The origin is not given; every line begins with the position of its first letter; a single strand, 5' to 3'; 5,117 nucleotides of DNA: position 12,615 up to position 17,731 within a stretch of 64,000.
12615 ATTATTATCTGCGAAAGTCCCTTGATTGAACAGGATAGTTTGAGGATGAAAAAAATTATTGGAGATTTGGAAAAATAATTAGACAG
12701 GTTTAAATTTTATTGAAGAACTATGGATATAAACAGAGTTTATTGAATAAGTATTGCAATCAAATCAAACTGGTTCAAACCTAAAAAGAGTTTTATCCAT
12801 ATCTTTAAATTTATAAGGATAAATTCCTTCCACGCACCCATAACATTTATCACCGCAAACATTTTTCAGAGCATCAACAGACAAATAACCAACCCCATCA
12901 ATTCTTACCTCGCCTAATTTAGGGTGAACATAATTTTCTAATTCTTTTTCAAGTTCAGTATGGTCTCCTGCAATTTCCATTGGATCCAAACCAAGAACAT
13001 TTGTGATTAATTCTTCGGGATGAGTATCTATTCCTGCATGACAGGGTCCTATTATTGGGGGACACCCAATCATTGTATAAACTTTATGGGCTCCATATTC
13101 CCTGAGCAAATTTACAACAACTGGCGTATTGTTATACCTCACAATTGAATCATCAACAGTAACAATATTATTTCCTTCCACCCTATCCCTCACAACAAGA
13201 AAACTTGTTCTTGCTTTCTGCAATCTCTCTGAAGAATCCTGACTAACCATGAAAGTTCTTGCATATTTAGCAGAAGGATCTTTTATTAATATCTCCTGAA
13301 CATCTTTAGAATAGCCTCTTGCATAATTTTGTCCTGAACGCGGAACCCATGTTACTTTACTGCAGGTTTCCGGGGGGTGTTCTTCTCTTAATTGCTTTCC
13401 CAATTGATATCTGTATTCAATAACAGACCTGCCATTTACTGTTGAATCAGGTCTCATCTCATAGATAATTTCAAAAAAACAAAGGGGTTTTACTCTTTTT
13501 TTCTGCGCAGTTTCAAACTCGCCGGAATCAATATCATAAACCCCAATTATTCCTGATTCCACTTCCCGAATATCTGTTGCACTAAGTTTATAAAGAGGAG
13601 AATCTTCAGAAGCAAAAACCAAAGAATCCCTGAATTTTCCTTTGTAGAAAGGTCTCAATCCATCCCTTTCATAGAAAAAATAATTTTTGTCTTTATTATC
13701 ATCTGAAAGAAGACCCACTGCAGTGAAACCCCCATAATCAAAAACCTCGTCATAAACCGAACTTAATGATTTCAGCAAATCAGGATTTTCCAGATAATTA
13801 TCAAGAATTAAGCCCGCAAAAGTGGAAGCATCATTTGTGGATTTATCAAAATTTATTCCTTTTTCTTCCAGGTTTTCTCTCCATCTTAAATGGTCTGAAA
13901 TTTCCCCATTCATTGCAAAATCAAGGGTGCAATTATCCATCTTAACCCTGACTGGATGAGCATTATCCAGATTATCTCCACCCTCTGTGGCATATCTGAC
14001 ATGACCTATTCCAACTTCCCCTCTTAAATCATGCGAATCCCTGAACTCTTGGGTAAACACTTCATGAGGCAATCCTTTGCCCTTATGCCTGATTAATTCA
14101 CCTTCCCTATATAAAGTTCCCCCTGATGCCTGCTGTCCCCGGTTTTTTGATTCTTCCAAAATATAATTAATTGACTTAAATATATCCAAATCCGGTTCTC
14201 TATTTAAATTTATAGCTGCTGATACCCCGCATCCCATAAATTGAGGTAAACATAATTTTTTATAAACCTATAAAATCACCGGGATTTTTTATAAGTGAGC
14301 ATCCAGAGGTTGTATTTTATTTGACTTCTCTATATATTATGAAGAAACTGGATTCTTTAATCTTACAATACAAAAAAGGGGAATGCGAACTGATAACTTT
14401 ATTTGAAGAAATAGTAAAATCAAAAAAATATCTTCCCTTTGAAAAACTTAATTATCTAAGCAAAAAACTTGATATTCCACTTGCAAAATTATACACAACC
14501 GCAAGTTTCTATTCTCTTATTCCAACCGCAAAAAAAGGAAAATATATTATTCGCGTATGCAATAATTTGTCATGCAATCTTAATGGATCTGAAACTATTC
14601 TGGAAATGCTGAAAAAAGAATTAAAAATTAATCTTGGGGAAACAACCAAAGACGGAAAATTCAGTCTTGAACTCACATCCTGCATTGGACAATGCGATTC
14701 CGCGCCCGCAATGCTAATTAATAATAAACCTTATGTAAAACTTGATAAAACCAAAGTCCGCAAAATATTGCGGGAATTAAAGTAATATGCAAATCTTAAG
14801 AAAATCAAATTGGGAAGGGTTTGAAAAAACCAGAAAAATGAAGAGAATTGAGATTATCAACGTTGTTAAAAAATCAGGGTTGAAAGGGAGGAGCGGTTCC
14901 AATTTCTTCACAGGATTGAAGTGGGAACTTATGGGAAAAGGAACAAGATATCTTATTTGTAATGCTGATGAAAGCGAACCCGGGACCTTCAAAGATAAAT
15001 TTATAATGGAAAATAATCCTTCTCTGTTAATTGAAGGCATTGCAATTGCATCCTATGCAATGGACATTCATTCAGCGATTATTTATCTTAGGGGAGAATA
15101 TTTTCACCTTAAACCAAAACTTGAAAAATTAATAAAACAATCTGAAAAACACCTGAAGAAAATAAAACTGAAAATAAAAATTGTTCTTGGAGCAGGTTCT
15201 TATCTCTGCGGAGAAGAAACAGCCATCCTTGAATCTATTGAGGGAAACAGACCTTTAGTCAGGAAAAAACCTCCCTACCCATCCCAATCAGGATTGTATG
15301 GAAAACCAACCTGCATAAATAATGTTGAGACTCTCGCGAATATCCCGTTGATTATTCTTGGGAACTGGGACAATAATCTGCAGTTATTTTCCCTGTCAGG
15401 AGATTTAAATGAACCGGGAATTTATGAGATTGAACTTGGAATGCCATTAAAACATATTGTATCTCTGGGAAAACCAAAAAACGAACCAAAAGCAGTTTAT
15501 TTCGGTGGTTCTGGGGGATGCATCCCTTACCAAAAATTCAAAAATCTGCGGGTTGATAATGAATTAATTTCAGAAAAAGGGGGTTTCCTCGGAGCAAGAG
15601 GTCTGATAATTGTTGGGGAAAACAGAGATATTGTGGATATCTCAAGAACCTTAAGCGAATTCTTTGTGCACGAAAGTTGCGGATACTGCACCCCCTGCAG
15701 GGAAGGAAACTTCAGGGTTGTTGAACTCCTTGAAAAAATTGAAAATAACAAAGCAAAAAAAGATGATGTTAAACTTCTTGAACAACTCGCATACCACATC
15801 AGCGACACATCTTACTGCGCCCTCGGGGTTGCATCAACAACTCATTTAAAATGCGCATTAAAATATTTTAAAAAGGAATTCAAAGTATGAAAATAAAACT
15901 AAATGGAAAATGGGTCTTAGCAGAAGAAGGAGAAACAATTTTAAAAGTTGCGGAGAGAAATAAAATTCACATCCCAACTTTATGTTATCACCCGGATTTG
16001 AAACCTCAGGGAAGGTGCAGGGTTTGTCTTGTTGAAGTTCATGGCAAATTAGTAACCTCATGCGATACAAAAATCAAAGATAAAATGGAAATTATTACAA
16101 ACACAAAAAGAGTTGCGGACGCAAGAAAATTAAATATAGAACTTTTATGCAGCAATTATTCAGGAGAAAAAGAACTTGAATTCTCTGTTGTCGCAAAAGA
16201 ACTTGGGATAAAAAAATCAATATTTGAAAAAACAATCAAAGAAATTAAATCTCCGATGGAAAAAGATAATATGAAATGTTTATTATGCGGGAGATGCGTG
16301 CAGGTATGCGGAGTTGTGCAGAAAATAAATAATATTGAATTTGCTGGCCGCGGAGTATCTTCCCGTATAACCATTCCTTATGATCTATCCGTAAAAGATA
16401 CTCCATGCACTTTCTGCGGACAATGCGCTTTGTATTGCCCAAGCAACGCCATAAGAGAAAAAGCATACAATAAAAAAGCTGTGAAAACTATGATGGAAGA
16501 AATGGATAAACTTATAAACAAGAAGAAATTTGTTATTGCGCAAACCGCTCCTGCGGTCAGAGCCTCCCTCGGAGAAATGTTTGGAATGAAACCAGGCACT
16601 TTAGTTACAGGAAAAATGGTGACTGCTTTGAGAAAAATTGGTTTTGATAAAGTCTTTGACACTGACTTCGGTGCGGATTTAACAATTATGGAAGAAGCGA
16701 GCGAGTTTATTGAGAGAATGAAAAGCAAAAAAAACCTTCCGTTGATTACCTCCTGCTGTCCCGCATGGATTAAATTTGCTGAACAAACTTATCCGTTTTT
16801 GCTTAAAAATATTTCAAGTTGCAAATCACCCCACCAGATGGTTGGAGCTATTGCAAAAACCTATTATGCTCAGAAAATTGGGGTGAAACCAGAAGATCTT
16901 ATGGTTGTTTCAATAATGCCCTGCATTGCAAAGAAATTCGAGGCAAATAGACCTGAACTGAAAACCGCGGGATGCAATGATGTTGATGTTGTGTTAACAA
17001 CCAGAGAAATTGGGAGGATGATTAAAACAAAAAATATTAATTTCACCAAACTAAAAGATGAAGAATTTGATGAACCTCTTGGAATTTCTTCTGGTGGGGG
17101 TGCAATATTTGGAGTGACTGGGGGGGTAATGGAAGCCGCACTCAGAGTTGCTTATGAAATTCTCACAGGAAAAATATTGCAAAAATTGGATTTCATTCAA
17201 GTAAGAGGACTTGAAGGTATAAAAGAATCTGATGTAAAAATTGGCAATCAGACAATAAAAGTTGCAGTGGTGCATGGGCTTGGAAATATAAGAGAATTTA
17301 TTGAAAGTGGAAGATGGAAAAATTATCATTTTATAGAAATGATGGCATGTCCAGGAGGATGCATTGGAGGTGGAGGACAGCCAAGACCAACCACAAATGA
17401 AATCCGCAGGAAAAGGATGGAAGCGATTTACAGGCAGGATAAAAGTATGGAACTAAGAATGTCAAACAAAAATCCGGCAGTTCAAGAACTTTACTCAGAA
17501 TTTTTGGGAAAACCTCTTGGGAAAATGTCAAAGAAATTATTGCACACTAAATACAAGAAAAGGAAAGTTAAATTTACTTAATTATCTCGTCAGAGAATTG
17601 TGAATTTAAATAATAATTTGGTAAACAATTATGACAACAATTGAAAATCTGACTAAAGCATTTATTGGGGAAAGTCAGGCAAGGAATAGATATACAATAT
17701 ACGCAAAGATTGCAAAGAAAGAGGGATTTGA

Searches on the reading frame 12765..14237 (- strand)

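Call 67: search_protein_families(library=ncbifam, proteins=[window:12765-14237:-], max_evalue=0.00001)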
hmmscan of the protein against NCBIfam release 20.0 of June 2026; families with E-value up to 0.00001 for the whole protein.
window:12765-14237:- (490 aa): 4 families
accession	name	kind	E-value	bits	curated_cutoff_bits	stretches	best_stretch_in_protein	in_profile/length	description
TIGR01134.1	purF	equivalog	1.3e-60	206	350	1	25-416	18-392/432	amidophosphoribosyltransferase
TIGR01135.1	glmS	equivalog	4.9e-16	58.4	418.05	1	27-248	20-229/607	glutamine--fructose-6-phosphate transaminase (isomerizing)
NF001484.0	PRK00331.1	subfamily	5.3e-16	58.1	381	1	27-250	21-232/601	isomerizing glutamine--fructose-6-phosphate transaminase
TIGR01536.1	asn_synth_AEB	equivalog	2e-07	30.4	267.1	1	45-227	40-178/517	asparagine synthase (glutamine-hydrolyzing)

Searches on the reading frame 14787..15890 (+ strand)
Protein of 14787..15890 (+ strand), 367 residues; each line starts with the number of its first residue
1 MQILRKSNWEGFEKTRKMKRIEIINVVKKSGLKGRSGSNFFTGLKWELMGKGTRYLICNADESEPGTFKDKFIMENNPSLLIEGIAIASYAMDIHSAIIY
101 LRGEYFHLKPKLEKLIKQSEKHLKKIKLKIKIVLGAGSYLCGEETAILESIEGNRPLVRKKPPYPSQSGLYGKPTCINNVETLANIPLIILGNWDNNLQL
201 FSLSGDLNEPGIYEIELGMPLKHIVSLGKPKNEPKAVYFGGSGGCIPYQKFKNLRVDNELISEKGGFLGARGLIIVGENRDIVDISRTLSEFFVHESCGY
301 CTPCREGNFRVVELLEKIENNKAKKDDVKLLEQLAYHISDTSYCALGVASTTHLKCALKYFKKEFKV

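Call 67: search_protein_families(library=ncbifam, proteins=[window:14787-15890:+], max_evalue=0.00001)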
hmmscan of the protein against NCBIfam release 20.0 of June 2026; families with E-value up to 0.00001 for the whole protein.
window:14787-15890:+ (367 aa): 6 families
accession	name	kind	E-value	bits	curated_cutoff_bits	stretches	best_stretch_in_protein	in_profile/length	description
TIGR01959.1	nuoF_fam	equivalog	8.5e-109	363.7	558.65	1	5-366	19-407/410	NADH-quinone oxidoreductase subunit NuoF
NF010120.0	PRK13596.1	equivalog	1.6e-88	297.2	389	1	5-365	25-413/433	NADH-quinone oxidoreductase subunit NuoF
NF008436.0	PRK11278.1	equivalog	1.4e-81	274.7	749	1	10-366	37-423/448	NADH-quinone oxidoreductase subunit NuoF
NF003454.1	PRK05035.1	equivalog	2.6e-12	46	345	1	12-242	115-332/556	electron transport complex subunit RsxC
TIGR01945.1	rnfC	subfamily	2.8e-11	42.6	245.95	1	12-241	113-328/435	RnfABCDGE type electron transport complex subunit C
TIGR04481.1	PR_assoc_PrdC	equivalog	4.7e-11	42.1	490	1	13-187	65-223/425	proline reductase-associated electron transfer protein PrdC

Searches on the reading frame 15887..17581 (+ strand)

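Call 67: search_protein_families(library=ncbifam, proteins=[window:15887-17581:+], max_evalue=0.00001)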
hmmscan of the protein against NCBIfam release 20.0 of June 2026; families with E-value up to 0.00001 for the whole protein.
window:15887-17581:+ (564 aa): 13 families
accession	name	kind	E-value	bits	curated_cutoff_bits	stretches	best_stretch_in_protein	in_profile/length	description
NF040763.1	FeFe_hydrog_A6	exception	1.2e-226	753.5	765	1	2-559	2-571/571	NADH-dependent [FeFe] hydrogenase, group A6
NF040762.1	Hydr_FeFe_Clost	exception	2e-170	568.2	900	1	2-557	2-572/572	ferredoxin hydrogenase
TIGR02512.1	FeFe_hydrog_A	subfamily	6.8e-155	515.5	405.95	1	125-500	3-374/375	[FeFe] hydrogenase, group A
TIGR04105.1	FeFe_hydrog_B1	subfamily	1.8e-53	181.9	450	1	120-498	133-458/462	monomeric [FeFe] hydrogenase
NF005745.0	PRK07569.1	equivalog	5.2e-35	120.9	333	1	3-212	6-230/238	bidirectional hydrogenase complex protein HoxU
NF006305.0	PRK08493.1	equivalog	9.1e-30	103.4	591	1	1-141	2-153/819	NADH-quinone oxidoreductase subunit G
TIGR01973.1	NuoG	equivalog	1.2e-20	73.9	470.05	1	3-90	1-90/606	NADH-quinone oxidoreductase subunit NuoG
NF009454.0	PRK12814.1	equivalog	7.3e-18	64.3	916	1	3-94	6-99/657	putative NADPH-dependent glutamate synthase small subunit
NF005895.0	PRK07860.1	equivalog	2.6e-16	58.8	802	1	2-197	19-228/811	NADH-quinone oxidoreductase subunit G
TIGR01971.1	NuoI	subfamily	3.7e-06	26.5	113.05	0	125-193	38-102/121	NADH-quinone oxidoreductase, chain I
NF004538.0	PRK05888.1-4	equivalog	6.1e-06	25.9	135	0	127-213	59-137/162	NADH-quinone oxidoreductase subunit NuoI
NF042909.1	FMH_DH_FwdF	exception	6.5e-06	25.5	375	1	117-199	87-165/336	tungsten-dependent formylmethanofuran dehydrogenase subunit FwdF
NF004539.0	PRK05888.1-5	equivalog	7.3e-06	25.7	225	0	127-204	59-132/162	NADH-quinone oxidoreductase subunit NuoI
